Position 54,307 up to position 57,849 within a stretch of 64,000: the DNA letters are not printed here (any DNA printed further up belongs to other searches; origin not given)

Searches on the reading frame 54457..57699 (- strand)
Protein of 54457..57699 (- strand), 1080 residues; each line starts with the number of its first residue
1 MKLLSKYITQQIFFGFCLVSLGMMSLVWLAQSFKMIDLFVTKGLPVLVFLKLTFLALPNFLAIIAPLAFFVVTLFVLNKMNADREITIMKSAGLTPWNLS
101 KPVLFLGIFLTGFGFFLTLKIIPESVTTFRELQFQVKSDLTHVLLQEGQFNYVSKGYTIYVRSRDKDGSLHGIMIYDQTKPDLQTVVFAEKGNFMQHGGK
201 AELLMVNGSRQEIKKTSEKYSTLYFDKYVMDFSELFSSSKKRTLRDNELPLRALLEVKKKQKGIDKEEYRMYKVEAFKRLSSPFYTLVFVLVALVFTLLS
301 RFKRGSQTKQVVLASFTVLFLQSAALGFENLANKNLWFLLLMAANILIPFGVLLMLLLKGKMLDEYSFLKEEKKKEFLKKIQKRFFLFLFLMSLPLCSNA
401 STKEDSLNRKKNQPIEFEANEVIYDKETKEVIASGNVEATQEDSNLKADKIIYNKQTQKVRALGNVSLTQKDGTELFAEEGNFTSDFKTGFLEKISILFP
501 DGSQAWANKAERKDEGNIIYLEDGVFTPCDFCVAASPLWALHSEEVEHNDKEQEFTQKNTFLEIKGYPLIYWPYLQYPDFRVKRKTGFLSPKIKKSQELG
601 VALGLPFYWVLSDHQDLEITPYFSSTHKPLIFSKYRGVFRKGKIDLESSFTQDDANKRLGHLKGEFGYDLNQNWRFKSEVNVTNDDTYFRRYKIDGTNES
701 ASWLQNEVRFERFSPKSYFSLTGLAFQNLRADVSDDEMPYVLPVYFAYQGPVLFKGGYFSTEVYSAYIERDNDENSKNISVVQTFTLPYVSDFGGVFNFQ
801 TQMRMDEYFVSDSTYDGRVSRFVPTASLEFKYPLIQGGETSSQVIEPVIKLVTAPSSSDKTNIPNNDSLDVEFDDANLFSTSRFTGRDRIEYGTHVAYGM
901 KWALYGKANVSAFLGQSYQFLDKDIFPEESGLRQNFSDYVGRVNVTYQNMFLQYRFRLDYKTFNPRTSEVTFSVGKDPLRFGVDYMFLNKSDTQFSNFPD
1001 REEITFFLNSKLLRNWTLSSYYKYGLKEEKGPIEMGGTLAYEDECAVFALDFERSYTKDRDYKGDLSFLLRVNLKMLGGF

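Call 6: search_protein_families(library=ncbifam, proteins=[window:54457-57699:-], max_evalue=0.001)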
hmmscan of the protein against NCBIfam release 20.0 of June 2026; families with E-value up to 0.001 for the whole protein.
window:54457-57699:- (1080 aa): 7 families
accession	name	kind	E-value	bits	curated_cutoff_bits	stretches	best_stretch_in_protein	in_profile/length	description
TIGR04407.1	LptF_YjgP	equivalog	3.1e-69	233.3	230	1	4-358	2-346/347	LPS export ABC transporter permease LptF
NF002997.0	PRK03761.1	equivalog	2.4e-33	115.3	683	1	408-948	44-613/783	LPS assembly protein LptD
TIGR04408.1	LptG_lptG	equivalog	8.1e-30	103.6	240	1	4-347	2-338/351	LPS export ABC transporter permease LptG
NF003358.0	PRK04423.1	equivalog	2e-24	85.8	944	1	404-768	48-407/799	LPS-assembly protein LptD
TIGR03002.1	outer_YhbN_LptA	equivalog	5.2e-10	39.4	71.7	1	408-472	3-72/142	lipopolysaccharide transport periplasmic protein LptA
NF008143.0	PRK10894.1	equivalog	2.7e-05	23.5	234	1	412-465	102-155/184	lipopolysaccharide ABC transporter substrate-binding protein LptA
TIGR04409.1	LptC_YrbK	equivalog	0.00029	20.4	38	1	410-473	85-154/180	LPS export ABC transporter periplasmic protein LptC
